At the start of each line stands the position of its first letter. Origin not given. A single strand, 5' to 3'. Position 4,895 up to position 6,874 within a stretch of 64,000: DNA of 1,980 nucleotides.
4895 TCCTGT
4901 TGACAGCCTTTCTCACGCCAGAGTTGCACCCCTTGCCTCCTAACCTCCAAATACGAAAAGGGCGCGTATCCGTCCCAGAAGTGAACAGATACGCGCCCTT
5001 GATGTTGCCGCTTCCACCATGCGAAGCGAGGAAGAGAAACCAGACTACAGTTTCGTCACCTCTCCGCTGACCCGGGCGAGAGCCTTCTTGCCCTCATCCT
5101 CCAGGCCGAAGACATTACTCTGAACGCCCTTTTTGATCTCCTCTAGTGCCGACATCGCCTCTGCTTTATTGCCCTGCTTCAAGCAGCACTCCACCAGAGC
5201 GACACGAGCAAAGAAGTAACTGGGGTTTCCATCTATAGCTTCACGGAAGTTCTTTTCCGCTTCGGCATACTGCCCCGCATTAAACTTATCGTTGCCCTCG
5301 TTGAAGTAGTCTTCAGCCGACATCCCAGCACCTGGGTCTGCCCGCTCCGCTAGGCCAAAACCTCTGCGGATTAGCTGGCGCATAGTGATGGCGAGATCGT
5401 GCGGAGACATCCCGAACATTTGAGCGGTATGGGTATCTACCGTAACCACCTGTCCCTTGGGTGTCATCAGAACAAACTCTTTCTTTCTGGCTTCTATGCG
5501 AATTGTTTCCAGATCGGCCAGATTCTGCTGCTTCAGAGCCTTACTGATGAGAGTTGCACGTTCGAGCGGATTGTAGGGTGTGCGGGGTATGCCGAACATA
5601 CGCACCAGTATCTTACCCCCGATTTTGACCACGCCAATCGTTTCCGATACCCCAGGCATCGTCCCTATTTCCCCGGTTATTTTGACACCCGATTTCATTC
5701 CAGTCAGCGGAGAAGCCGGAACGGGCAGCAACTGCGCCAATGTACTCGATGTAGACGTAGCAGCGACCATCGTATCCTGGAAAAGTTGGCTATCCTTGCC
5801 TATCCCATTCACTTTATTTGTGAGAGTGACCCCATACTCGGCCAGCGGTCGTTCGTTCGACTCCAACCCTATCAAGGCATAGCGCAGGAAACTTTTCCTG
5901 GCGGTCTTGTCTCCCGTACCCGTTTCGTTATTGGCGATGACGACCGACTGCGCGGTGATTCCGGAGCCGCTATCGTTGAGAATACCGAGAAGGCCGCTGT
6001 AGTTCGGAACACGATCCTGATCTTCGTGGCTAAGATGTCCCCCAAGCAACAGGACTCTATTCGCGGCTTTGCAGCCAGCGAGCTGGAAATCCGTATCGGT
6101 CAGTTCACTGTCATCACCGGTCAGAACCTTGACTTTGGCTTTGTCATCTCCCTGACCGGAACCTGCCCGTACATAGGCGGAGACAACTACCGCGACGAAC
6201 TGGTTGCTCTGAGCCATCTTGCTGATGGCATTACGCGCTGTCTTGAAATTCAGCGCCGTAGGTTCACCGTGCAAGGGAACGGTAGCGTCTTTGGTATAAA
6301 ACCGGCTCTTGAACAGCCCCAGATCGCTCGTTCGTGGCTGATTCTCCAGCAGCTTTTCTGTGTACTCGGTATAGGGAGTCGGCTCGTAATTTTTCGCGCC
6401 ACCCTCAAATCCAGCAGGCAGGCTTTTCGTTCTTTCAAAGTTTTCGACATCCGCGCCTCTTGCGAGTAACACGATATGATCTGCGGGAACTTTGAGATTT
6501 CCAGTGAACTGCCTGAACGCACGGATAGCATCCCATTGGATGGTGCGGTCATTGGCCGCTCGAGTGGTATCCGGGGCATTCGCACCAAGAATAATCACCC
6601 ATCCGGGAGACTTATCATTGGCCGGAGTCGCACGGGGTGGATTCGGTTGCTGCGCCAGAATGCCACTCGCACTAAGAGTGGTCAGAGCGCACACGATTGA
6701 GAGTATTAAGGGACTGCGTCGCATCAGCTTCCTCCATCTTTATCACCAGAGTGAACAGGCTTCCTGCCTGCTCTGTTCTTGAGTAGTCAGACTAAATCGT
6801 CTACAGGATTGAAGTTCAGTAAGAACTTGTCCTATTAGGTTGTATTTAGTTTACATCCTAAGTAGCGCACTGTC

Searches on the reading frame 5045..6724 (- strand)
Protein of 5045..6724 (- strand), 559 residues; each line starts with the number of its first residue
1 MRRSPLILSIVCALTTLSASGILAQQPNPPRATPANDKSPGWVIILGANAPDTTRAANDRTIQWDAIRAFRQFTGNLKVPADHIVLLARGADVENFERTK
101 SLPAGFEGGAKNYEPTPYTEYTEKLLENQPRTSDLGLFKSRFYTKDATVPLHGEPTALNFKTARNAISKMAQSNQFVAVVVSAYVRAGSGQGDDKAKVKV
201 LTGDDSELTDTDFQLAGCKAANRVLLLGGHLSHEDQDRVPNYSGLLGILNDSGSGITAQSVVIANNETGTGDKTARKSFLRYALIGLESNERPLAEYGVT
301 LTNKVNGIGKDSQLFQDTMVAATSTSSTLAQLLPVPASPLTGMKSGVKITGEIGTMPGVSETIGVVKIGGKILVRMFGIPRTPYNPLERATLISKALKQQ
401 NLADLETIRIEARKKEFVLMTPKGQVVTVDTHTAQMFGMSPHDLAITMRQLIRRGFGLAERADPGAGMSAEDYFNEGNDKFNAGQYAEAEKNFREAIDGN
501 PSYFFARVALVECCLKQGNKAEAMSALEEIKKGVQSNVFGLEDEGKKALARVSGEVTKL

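Call 9: search_protein_families(library=pfam, proteins=[window:5045-6724:-])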
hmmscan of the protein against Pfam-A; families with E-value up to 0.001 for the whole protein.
window:5045-6724:- (559 aa): 4 families
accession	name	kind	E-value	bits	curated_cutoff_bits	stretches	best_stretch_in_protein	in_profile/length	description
PF14559.12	TPR_19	-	1.7e-08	35.1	25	1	483-531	4-52/68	Tetratricopeptide repeat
PF13432.12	TPR_16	-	8e-08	33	32.7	1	475-530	2-57/65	Tetratricopeptide repeat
PF07719.23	TPR_2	-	1.1e-05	25.6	27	0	470-498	1-29/34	Tetratricopeptide repeat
PF12895.13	ANAPC3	-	0.00031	21.4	27.2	1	468-529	21-81/82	Anaphase-promoting complex, cyclosome, subunit 3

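Call 25: find_homologous_proteins(query=window:5045-6724:-, max_evalue=1e-10)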
Query window:5045-6724:- (559 aa): 2 proteins with E <= 1e-10 among 8000 candidates.
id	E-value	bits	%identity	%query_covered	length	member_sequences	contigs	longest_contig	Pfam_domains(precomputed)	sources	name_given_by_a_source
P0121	0.0e+0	1243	100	100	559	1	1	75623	PF14559.13,PF13432.13,PF07719.24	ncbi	-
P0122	4.0e-230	783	80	79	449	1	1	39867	-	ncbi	-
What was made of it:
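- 5045..6724 (-): 559-aa gene with a signal-peptide-like N-terminus and C-terminal TPR repeats. It is lineage-specific. Only one homologue among 5.8 billion proteins (call 25).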

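Call 27: find_encoding_contigs(protein=P0122, flank=10000, max_places=3)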
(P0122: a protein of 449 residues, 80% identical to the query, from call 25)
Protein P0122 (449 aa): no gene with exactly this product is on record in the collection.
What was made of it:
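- Tried and rejected: The TPR protein has a single 80% homologue whose contig is not retrievable (calls 25, 27).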
